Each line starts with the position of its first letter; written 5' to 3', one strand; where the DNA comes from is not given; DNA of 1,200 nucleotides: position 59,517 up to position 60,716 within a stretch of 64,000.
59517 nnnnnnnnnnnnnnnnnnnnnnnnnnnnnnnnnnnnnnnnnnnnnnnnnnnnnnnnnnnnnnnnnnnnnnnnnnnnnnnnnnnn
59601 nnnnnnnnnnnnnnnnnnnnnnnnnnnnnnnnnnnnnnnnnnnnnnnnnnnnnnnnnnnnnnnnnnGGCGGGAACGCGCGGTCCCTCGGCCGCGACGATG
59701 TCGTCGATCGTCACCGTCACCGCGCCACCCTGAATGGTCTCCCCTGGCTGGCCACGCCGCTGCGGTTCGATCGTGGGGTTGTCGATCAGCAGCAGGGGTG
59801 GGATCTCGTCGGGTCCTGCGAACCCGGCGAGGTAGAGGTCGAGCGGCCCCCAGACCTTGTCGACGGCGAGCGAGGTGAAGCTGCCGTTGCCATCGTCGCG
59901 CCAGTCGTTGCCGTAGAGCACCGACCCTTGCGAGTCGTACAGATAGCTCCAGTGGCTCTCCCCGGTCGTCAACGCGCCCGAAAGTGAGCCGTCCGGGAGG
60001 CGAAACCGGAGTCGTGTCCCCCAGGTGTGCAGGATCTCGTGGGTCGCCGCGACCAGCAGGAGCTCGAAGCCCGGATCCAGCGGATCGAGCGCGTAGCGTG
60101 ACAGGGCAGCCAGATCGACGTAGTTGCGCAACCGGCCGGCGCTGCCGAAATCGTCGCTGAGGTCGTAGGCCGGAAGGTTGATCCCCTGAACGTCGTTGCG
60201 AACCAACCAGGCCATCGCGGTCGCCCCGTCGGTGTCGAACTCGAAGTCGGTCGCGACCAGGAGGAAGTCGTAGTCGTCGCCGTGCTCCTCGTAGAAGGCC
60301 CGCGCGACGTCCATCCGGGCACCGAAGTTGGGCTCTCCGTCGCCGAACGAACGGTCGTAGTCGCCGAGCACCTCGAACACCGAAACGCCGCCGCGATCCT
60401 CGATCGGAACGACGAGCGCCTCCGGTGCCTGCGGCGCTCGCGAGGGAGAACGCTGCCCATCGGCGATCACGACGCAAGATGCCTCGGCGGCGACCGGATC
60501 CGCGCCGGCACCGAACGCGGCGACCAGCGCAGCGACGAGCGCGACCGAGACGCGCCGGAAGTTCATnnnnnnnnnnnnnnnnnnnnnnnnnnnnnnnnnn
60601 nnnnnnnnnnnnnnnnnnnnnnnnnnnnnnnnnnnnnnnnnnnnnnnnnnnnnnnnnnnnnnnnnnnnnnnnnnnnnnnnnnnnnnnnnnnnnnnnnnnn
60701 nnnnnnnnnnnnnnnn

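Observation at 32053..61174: Translationally coupled operon: 204-aa secreted protein, 5924-aa surface protein, signal-peptide RHS toxin and immunity - a candidate new giant-adhesin-linked RHS delivery system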

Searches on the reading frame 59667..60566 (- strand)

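Call 36: search_protein_families(library=pfam, proteins=[window:59667-60566:-], max_evalue=10)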
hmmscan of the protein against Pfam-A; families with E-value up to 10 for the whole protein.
window:59667-60566:- (300 aa): 1 family
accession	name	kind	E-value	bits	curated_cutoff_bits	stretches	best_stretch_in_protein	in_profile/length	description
PF24167.1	DUF7411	-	0.03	14.3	28.7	1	26-71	91-136/194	Family of unknown function (DUF7411)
